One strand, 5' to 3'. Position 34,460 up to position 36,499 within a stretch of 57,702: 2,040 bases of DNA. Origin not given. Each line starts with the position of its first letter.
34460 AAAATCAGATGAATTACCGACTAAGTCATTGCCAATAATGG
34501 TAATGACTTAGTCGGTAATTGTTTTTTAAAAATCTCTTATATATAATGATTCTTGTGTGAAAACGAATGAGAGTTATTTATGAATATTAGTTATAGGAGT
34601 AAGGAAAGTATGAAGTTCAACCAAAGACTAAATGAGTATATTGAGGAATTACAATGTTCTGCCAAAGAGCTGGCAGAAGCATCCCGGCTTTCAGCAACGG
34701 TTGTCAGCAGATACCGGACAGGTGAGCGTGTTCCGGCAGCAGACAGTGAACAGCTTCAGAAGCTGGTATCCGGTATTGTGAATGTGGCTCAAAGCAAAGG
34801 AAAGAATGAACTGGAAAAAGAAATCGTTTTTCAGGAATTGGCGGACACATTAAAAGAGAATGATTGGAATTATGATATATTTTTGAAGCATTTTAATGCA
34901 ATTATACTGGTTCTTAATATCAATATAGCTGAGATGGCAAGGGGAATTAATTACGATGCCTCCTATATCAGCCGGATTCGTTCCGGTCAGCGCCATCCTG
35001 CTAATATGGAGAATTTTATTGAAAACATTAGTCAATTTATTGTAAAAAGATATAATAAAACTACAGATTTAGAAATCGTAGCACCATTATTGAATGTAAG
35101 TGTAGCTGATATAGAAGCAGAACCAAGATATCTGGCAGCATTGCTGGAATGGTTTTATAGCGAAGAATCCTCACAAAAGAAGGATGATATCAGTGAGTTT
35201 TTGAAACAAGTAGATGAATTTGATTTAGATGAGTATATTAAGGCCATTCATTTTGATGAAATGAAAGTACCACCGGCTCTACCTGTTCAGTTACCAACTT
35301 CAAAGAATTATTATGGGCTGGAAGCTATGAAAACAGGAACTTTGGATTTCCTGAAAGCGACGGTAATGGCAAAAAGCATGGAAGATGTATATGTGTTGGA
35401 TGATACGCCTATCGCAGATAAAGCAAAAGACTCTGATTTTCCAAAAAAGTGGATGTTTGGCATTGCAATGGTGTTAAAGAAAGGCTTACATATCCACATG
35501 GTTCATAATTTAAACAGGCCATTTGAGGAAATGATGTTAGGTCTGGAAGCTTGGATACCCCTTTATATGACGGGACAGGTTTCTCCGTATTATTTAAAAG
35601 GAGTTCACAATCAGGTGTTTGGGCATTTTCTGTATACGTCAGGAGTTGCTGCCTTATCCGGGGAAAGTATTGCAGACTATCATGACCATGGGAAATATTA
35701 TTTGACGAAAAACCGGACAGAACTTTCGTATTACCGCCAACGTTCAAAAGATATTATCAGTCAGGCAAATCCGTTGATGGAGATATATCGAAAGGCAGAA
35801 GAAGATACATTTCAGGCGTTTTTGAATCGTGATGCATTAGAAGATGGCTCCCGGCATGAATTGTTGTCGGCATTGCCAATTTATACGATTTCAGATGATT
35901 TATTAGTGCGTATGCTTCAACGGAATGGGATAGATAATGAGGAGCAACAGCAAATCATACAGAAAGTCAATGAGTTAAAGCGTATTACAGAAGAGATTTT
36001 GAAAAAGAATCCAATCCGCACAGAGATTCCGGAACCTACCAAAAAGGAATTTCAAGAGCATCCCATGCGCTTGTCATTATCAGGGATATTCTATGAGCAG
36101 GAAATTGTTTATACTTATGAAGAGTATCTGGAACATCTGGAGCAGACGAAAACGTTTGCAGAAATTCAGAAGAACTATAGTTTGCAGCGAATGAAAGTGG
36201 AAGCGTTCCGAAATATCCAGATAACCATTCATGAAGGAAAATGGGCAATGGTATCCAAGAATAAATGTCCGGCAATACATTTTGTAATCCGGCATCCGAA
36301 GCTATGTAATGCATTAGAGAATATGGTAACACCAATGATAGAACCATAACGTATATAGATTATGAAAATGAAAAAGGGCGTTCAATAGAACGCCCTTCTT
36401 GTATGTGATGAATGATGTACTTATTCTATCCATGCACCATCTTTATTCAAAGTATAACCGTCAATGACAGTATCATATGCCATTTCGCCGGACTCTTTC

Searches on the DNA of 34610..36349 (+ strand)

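Call 18: search_rna_families(sources=[L001, L002], threshold=gathering)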
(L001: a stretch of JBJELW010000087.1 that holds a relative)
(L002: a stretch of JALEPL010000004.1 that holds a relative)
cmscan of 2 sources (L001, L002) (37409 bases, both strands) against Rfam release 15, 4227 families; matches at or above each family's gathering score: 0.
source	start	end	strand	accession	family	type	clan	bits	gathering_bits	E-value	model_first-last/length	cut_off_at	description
